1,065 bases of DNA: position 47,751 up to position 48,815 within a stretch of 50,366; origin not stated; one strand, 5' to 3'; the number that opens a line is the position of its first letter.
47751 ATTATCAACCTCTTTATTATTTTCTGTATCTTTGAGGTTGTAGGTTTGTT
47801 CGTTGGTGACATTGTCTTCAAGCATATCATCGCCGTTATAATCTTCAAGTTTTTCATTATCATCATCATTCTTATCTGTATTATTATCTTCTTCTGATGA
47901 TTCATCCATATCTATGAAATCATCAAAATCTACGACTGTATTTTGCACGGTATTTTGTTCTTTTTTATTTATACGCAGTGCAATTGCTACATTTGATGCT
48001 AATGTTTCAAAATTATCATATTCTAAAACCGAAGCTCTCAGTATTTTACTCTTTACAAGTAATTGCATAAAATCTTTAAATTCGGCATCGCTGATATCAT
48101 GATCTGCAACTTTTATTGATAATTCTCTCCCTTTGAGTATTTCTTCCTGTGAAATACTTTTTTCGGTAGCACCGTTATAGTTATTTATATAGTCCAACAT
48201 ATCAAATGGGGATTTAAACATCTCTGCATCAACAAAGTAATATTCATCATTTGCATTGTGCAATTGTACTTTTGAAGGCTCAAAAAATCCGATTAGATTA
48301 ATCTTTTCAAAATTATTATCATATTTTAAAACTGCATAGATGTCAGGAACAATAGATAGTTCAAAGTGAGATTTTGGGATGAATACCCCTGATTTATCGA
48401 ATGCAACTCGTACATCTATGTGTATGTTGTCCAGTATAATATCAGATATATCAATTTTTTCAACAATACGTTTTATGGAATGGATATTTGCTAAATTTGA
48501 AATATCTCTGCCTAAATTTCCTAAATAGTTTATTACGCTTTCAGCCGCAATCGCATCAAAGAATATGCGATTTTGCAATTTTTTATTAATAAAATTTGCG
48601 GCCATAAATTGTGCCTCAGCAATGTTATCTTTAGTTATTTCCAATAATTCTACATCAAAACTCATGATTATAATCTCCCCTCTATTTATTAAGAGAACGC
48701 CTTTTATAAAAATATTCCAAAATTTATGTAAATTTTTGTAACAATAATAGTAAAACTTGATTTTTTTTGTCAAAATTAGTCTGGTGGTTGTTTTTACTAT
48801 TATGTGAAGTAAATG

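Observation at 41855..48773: Candidate signalling module: giant acidic membrane protein, insert-bearing sigma factor and zinc-ribbon STAND NTPase in one transcription unit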

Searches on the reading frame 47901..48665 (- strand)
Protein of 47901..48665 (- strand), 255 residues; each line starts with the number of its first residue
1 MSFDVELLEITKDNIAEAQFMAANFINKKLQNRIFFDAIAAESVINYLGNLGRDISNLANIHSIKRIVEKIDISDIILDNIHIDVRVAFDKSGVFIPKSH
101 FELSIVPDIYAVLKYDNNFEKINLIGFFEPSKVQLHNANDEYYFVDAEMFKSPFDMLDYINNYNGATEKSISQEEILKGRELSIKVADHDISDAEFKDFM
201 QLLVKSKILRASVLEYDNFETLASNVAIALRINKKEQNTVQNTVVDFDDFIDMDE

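Call 8: find_homologous_proteins(query=window:47901-48665:-, max_evalue=0.001)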
Query seq(255 aa) (255 aa): 38 proteins with E <= 0.001 among 1474 candidates.
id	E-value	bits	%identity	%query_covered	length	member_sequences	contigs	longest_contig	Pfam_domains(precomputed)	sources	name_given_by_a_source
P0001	1.4e-134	465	87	100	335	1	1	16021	PF08852.18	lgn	-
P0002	3.9e-63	231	48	98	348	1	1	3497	PF08852.18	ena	-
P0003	1.3e-57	213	46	85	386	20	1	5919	PF08852.18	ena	-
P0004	4.0e-57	212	45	85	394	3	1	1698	PF08852.18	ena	-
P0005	8.1e-54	201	63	57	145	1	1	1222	-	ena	-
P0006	1.7e-53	200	48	74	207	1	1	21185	PF08852.18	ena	-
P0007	1.0e-50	191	44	82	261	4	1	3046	PF08852.18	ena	-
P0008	2.7e-50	189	44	82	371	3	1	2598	PF08852.18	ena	-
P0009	1.2e-49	187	42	85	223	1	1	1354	PF08852.18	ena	-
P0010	9.8e-47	178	39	90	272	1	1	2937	PF08852.18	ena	-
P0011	1.7e-46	177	39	85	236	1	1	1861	PF08852.18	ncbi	-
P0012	2.3e-46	177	42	86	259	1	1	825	PF08852.18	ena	-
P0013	5.2e-46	175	40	87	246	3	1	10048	PF08852.18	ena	-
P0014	2.6e-44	170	42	78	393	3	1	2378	-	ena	-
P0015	1.6e-42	164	36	97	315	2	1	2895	PF08852.18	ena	-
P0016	5.4e-42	162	38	89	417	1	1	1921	PF08852.18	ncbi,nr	ncbi:DUF1822 family protein, partial [bacterium]|nr:DUF1822 family protein [bacterium]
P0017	1.3e-41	161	36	96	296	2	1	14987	PF08852.18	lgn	-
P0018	9.0e-41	158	44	67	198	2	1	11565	PF08852.18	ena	-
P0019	9.1e-41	158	42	69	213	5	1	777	PF08852.18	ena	-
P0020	4.1e-40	156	36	80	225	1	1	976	PF08852.18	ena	-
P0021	1.5e-38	151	38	96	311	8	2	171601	-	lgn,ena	-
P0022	9.8e-38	148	33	91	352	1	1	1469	PF08852.18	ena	-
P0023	4.4e-35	140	49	53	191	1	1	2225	PF08852.18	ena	-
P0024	6.2e-35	139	47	55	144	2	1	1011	PF08852.18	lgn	-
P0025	3.8e-34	137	36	73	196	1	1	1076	PF08852.18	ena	-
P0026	4.2e-34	136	41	65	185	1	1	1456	PF08852.18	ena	-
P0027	1.2e-33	135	50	55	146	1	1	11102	PF08852.18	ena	-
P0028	4.5e-33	133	45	57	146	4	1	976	PF08852.18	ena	-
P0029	9.6e-32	129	50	47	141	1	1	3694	PF08852.18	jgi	-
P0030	1.8e-29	121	38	62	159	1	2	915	PF08852.18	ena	-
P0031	2.1e-29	121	38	61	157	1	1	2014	PF08852.18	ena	-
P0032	4.6e-29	120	44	55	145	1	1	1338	PF08852.18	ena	-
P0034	1.6e-27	115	45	48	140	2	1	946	PF08852.18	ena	-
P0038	2.6e-19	88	45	40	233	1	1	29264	-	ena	-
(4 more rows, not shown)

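Call 9: search_protein_families(library=pfam, proteins=[window:47901-48665:-], max_evalue=10)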
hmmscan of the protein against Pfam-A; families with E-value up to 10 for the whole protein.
seq(255 aa): 1 family
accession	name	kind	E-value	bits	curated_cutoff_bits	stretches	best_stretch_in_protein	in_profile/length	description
PF08852.17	DUF1822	-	5.2e-05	22.9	25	1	8-170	1-170/370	Protein of unknown function (DUF1822)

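Call 11: find_encoding_contigs(protein=P0001, flank=10000, max_places=3)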
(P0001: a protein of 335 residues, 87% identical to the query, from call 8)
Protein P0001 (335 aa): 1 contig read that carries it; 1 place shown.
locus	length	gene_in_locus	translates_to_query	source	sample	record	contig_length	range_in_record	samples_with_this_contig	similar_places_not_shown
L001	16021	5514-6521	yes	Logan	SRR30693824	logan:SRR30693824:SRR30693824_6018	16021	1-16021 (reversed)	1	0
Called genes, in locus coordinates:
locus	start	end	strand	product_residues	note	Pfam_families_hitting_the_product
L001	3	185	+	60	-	?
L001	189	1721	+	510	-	PF00324:AA_permease, PF13520:AA_permease_2, PF13906:AA_permease_C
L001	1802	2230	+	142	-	-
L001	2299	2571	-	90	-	PF00216:Bac_DNA_binding, PF18291:HU-HIG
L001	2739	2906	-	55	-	-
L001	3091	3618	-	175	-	-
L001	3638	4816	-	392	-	-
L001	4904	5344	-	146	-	-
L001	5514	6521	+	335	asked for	PF08852:DUF1822 (weak)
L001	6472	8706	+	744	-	-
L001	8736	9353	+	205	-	PF04545:Sigma70_r4, PF08281:Sigma70_r4_2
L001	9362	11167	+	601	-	PF12773:DZR (weak)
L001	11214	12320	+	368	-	-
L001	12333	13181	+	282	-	PF11449:ArsP_2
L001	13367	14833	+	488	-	PF14559:TPR_19 (weak), PF23914:TPR_CcmH_CycH, PF00515:TPR_1 (weak), PF07719:TPR_2 (weak), PF13432:TPR_16 (weak), PF13431:TPR_17 (weak), PF00515:TPR_1 (weak), PF00515:TPR_1, +20 more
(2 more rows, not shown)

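Call 16: find_encoding_contigs(protein=P0021, flank=10000, max_places=3)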
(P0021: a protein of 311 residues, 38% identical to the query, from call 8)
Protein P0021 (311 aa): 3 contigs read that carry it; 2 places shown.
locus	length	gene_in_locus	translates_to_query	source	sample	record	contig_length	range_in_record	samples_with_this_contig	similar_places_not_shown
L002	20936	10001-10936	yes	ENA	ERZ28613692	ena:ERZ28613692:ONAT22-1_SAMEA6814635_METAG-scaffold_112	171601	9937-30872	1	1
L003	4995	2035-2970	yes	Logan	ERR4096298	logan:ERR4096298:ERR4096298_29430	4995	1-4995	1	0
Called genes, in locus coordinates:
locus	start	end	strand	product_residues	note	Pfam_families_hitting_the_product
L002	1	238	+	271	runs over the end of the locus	-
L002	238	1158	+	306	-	-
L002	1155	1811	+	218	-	PF21948:LplA-B_cat, PF03099:BPL_LplA_LipB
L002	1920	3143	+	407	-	-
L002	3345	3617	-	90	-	PF00216:Bac_DNA_binding, PF18291:HU-HIG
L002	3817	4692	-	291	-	PF08486:SpoIID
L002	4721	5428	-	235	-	-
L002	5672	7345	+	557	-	-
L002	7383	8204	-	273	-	PF01553:Acyltransferase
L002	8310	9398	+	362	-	PF04055:Radical_SAM, PF06969:HemN_C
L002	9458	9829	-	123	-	-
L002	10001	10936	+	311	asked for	-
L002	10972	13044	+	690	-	-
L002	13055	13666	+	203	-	PF04545:Sigma70_r4, PF08281:Sigma70_r4_2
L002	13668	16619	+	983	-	PF12773:DZR (faint), PF13191:AAA_16 (weak), PF13401:AAA_22 (weak)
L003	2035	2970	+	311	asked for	-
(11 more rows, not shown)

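Call 17: find_encoding_contigs(protein=P0006, flank=10000, max_places=2)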
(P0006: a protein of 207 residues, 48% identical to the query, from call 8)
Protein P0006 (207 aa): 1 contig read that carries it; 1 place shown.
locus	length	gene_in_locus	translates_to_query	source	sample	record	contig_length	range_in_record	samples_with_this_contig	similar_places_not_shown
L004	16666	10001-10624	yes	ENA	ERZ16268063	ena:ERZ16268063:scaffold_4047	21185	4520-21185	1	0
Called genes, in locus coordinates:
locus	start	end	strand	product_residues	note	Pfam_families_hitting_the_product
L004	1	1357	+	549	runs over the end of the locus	PF00118:Cpn60_TCP1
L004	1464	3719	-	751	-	PF00535:Glycos_transf_2, PF10111:Glyco_tranf_2_2, PF13641:Glyco_tranf_2_3 (weak), PF05159:Capsule_synth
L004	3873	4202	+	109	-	PF12844:HTH_19, PF13560:HTH_31, PF01381:HTH_3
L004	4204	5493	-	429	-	PF13405:EF-hand_6 (faint), PF13833:EF-hand_8 (faint), PF00036:EF-hand_1 (faint), PF13202:EF-hand_5 (faint), PF13499:EF-hand_7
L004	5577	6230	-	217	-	PF25087:GMPPB_C (faint), PF00132:Hexapep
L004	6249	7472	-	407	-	PF00579:tRNA-synt_1b, PF22421:SYY_C-terminal, PF01479:S4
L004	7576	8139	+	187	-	-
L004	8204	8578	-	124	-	-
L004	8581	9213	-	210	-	-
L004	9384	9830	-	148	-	-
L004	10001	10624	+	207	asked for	PF08852:DUF1822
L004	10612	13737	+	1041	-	-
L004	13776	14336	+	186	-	PF13412:HTH_24 (faint), PF08281:Sigma70_r4_2 (weak), PF04545:Sigma70_r4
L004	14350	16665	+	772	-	?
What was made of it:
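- Flanking genes differ between lineages (calls 11, 16, 17).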

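Call 18: find_encoding_contigs(protein=P0038, flank=10000, max_places=2)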
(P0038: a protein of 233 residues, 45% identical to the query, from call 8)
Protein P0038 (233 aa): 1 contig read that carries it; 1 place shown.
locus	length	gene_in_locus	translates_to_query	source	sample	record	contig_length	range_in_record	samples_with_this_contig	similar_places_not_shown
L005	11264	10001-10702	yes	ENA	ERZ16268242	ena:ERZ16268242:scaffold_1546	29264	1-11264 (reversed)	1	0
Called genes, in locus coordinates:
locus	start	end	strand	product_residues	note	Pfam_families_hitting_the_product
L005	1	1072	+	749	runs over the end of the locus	PF00999:Na_H_Exchanger, PF02080:TrkA_C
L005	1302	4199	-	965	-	PF19838:LptD_2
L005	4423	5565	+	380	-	PF04015:DUF362, PF00037:Fer4 (faint), PF12797:Fer4_2 (faint), PF12837:Fer4_6 (faint), PF12838:Fer4_7, PF13187:Fer4_9 (weak), PF13237:Fer4_10, PF14697:Fer4_21 (weak)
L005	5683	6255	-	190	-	PF01966:HD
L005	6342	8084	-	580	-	PF00682:HMGL-like, PF02436:PYC_OADA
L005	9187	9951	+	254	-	-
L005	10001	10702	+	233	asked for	-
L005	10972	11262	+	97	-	?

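Call 20: find_related_loci(query=A1, collection=genome_contigs, flank=10000)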
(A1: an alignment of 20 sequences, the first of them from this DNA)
Query A1 (255 aa) in genome_contigs; peptide patterns used: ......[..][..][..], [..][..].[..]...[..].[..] (x = any residue, [..] = any of these).
360 stretches matched a pattern; 190 encode a relative of the query (tblastn E <= 1e-3); the best 80 are kept; 80 distinct loci.
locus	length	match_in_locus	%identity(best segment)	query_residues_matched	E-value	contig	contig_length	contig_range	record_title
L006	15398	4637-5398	78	1-254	3e-128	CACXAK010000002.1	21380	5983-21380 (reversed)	uncultured bacterium isolate RUG11085 genome assembly, contig: RUG11085_asm_2, whole genome shotgun sequence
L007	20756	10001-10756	62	1-253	3e-107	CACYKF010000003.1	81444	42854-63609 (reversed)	uncultured bacterium isolate RUG12020 genome assembly, contig: RUG12020_asm_3, whole genome shotgun sequence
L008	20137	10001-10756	62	1-253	7e-107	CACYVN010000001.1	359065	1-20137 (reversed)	uncultured bacterium isolate RUG12313 genome assembly, contig: RUG12313_asm_1, whole genome shotgun sequence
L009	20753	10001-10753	62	1-253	3e-106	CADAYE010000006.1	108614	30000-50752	uncultured bacterium isolate RUG13741 genome assembly, contig: RUG13741_asm_6, whole genome shotgun sequence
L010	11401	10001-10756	59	1-254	7e-102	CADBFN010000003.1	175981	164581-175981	uncultured bacterium isolate RUG13924 genome assembly, contig: RUG13924_asm_3, whole genome shotgun sequence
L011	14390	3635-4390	62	1-253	1e-106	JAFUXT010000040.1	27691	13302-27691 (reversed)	Bacterium isolate RGIG4922 Roe_deer_Rumen-3__c144848, whole genome shotgun sequence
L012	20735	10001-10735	58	5-251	1e-94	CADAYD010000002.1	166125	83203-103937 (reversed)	uncultured bacterium isolate RUG13727 genome assembly, contig: RUG13727_asm_2, whole genome shotgun sequence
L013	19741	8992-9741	48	6-253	2e-76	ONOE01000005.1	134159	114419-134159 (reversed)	uncultured bacterium isolate RUG493 genome assembly, contig: scaffold_71, whole genome shotgun sequence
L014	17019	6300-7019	48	7-246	4e-73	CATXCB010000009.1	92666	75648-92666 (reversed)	MAG TPA_asm: uncultured bacterium isolate ERR9578265_bin.11_MetaWRAP_v1.3_MAG genome assembly, contig: ERZ18533859.271,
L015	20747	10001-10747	45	7-255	2e-72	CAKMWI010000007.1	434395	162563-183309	Candidatus Gastranaerophilales bacterium isolate min17_bin44 genome assembly, contig: contig_5047, whole genome shotgun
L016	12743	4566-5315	48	7-255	5e-70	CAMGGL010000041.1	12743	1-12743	MAG: uncultured Candidatus Melainabacteria bacterium isolate SRR11551371_bin.13_metaWRAP_v1.3_MAG genome assembly, conti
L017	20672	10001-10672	52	7-230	5e-70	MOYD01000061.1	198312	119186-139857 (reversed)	MAG: Candidatus Gastranaerophilales bacterium Zag_111 scaffold152, whole genome shotgun sequence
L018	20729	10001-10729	49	7-242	6e-70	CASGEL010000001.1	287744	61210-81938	uncultured bacterium isolate A94_L1_369369_idba_bin.43 genome assembly, contig: A94_L1_369369_idba_bin.43.fa_scaffold_4,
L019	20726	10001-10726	46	7-249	2e-69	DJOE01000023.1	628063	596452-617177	MAG TPA_asm: Cyanobacteria bacterium UBA6446 UBA6446_contig_161, whole genome shotgun sequence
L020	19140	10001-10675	47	7-231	2e-69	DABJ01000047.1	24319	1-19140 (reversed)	MAG TPA_asm: Candidatus Gastranaerophilales bacterium HUM_12 contig_87, whole genome shotgun sequence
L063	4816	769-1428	44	17-236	7e-56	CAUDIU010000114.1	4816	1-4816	MAG TPA_asm: uncultured Clostridium sp. isolate ERR9578185_bin.15_MetaWRAP_v1.3_MAG genome assembly, contig: ERZ18533821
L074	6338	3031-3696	43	17-238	1e-54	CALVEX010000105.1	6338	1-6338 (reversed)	MAG: Candidatus Gastranaerophilales bacterium isolate E12__bin100 genome assembly, contig: E12__k127_1745872, whole geno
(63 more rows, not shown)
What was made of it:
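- The N-domain scan found relatives in 190 species genomes (call 20).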

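Call 30: search_dna_similar(query=window:47955-48665:-, collection=plasmids, mode=protein, max_evalue=10, max_rows=20)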
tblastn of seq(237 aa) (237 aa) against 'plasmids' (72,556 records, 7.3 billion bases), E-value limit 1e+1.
No match.
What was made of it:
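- Tried and rejected: tblastn of the N-domain against PLSDB plasmids: no match (call 30).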

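Call 32: predict_structure(alignment_id=A1)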
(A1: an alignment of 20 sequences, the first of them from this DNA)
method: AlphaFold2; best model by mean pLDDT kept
length: 255 residues; sequences in the alignment: 20
mean_pLDDT: 84.9   pTM: 0.81
mean pLDDT of the five models: 84.9, 84.7, 84.7, 84.0, 72.6
residues with pLDDT >= 90: 148; 70-90: 76; 50-70: 8; < 50: 23
segments of 3 or more residues with pLDDT < 50: 234-255
pLDDT, mean of each block of 10 residues (from residue 1): 72 87 87 92 92 86 91 94 92 91 96 88 94 92 94 93 89 93 92 96 94 89 72 44 38 35
secondary structure, 60 per line:
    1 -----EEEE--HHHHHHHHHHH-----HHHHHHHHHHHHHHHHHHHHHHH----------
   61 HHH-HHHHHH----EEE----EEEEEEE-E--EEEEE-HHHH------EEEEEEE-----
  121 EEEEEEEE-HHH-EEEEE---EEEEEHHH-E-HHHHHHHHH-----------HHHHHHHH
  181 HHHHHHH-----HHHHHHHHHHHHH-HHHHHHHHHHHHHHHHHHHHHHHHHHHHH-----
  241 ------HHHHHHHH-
elements in order: E6-9 H12-22 H28-50 H65-70 E75-77 E82-88 E93-97 H99-102 E109-115 E121-128 E134-138 E142-146 H153-161 H173-187 H193-205 H207-235 H247-254

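Call 35: fold_search(model_id=the predicted structure, library=pdb)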
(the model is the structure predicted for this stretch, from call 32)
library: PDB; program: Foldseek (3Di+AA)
matches with E <= 10: 233; with E <= 0.001: 0
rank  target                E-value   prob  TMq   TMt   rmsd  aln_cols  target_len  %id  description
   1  1iaw_A                4.1e-02  0.25  0.21  0.19  19.6       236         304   10  CRYSTAL STRUCTURE OF NAEI COMPLEXED WITH 17MER DNA (released 2001-08-03)
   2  2aud                  4.7e-02  0.14  0.20  0.21  19.0       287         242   10  Unliganded HincII (released 2005-10-04)
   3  8rqc_D                7.7e-02  0.08  0.11  0.10  15.5       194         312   12  Crystal structure of CRBN-midi in complex with mezigdomide and IKZF1 ZF2 (released 2024-09-25)
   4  3e40_B                1.3e-01  0.10  0.19  0.20  16.1       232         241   10  Q138F HincII bound to GTTAAC and cocrystallized with 5 mM Ca2+ (released 2008-08-26)
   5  2gig_B                1.7e-01  0.09  0.18  0.19  17.2       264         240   11  Alteration of sequence specificity of the type II restriction endonuclease HINCII through an indirect readout mechanis (released 2006-07-18)
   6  2jbr_B                1.7e-01  0.07  0.13  0.09  15.8       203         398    9  Structure of the monooxygenase component of p-hydroxyphenylacetate hydroxylase from Acinetobacter baumanni (released 2007-01-23)
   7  1xhv_B                2.2e-01  0.07  0.18  0.18  15.7       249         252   10  HincII bound to cleaved cognate DNA GTCGAC and Mn2+ (released 2004-09-28)
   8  1kc6_B                2.5e-01  0.09  0.21  0.21  17.3       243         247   10  HincII Bound to Cognate DNA (released 2001-12-07)
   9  3e44_A                2.6e-01  0.06  0.17  0.18  16.9       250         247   10  Q138F HincII bound to cleaved DNA (GTT | AAC) and Mn2+ (released 2008-08-26)
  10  1tw8_B                3.2e-01  0.08  0.20  0.20  16.0       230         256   10  HincII bound to Ca2+ and cognate DNA GTCGAC (released 2004-08-10)
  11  3e42_B                3.2e-01  0.08  0.19  0.20  15.9       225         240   10  Q138F HincII bound to GTCGAC and Ca2+ (cocrystallized) (released 2008-08-26)
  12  3e45_B                3.2e-01  0.08  0.19  0.19  16.8       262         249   11  Q138F HincII bound to Noncognate DNA (GTGCAC) and Ca2+ (released 2008-08-26)
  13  6q3v                  3.6e-01  0.08  0.12  0.13  11.2       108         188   10  Crystal structure of Human N4BP1 KH domains (released 2019-12-25)
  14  3e3y_A                4.0e-01  0.09  0.22  0.23  16.2       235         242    9  Q138F HincII bound to GTTAAC and cocrystallized with 5 mM Ca2+ (released 2008-08-26)
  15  2gij_A                4.3e-01  0.06  0.20  0.21  15.3       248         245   10  Q138F HincII bound to cognate DNA GTTAAC and Ca2+ (released 2006-07-18)
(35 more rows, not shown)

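Call 40: fold_search(model_id=the predicted structure, library=viral)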
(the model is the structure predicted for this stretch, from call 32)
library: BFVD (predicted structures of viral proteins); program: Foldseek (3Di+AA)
matches with E <= 10: 288; with E <= 0.001: 9
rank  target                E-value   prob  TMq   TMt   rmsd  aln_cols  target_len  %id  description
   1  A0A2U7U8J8            2.0e-05  1.00  0.40  0.33   6.6       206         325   12  Uncharacterized protein [Pandoravirus quercus]
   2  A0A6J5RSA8            3.6e-05  1.00  0.39  0.56   5.9       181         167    9  Uncharacterized protein [uncultured Caudovirales phage]
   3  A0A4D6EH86            3.8e-05  1.00  0.41  0.42   5.9       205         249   12  Uncharacterized protein [Pandoravirus celtis]
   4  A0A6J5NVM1            4.4e-05  1.00  0.43  0.59   7.5       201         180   11  Uncharacterized protein [uncultured Caudovirales phage]
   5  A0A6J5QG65            5.9e-05  1.00  0.43  0.55   6.6       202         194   12  Uncharacterized protein [uncultured Caudovirales phage]
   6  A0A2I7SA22            5.9e-05  1.00  0.42  0.52   6.7       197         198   13  (no name in the UniProt tables at hand)
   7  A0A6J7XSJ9            3.5e-04  1.00  0.40  0.61   4.8       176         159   14  Restriction endonuclease [uncultured Caudovirales phage]
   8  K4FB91                5.1e-04  1.00  0.41  0.52   5.7       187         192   13  Uncharacterized protein [Cronobacter phage vB_CsaM_GAP32]
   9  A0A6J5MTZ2            5.5e-04  1.00  0.37  0.51   5.9       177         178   13  Uncharacterized protein [uncultured Caudovirales phage]
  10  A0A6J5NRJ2            1.1e-03  1.00  0.42  0.59   4.6       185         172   11  Restriction endonuclease [uncultured Caudovirales phage]
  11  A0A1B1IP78            1.1e-03  1.00  0.42  0.61   4.9       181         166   12  (no name in the UniProt tables at hand)
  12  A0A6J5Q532            1.6e-03  1.00  0.43  0.57   5.2       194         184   10  Uncharacterized protein [uncultured Caudovirales phage]
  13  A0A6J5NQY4            1.7e-03  1.00  0.38  0.59   5.4       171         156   12  Uncharacterized protein [uncultured Caudovirales phage]
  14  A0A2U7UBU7            1.7e-03  1.00  0.38  0.28   7.3       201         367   11  Uncharacterized protein [Pandoravirus neocaledonia]
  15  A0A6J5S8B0            1.9e-03  1.00  0.42  0.60   4.6       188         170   15  Uncharacterized protein [uncultured Caudovirales phage]
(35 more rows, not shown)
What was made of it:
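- On PD-(D/E)xK nuclease fold (for the N-domain): Foldseek against BFVD gives hits at E 2e-5 to 1e-3, with TM-score 0.5-0.6 normalised by target length, two of them named restriction endonuclease (call 40).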

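Call 64: search_protein_representatives(alignment_id=A4)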
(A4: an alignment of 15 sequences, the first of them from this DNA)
Query: 15 sequences, 235 profile positions. Proteins with E-value up to 0.001 (for the whole library): 776; up to 1e-10: 731; up to 1e-30: 352. The best 150 are listed.
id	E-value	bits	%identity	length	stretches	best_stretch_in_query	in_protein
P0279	1.1e-123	427.6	-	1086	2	3-229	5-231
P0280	2.1e-110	384.1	-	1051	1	1-234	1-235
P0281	2.3e-110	384.0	-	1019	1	1-234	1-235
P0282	3.6e-110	383.3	-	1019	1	2-234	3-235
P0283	5.1e-110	382.8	-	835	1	2-235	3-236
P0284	9.3e-110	382.0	-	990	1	2-235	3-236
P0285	2.6e-109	380.5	-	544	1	1-234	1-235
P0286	3.7e-109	380.0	-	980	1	2-234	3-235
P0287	2.4e-108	377.3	-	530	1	1-234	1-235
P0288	1.3e-107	374.9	-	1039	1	1-234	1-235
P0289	5.8e-107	372.8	-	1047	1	2-234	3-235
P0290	2.0e-106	371.1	-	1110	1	2-234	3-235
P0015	3.5e-106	370.2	-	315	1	2-232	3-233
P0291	4.2e-106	370.0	-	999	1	1-234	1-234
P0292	4.3e-105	366.7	-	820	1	3-234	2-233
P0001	3.2e-93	327.8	-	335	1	1-235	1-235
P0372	5.7e-92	323.7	-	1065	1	1-235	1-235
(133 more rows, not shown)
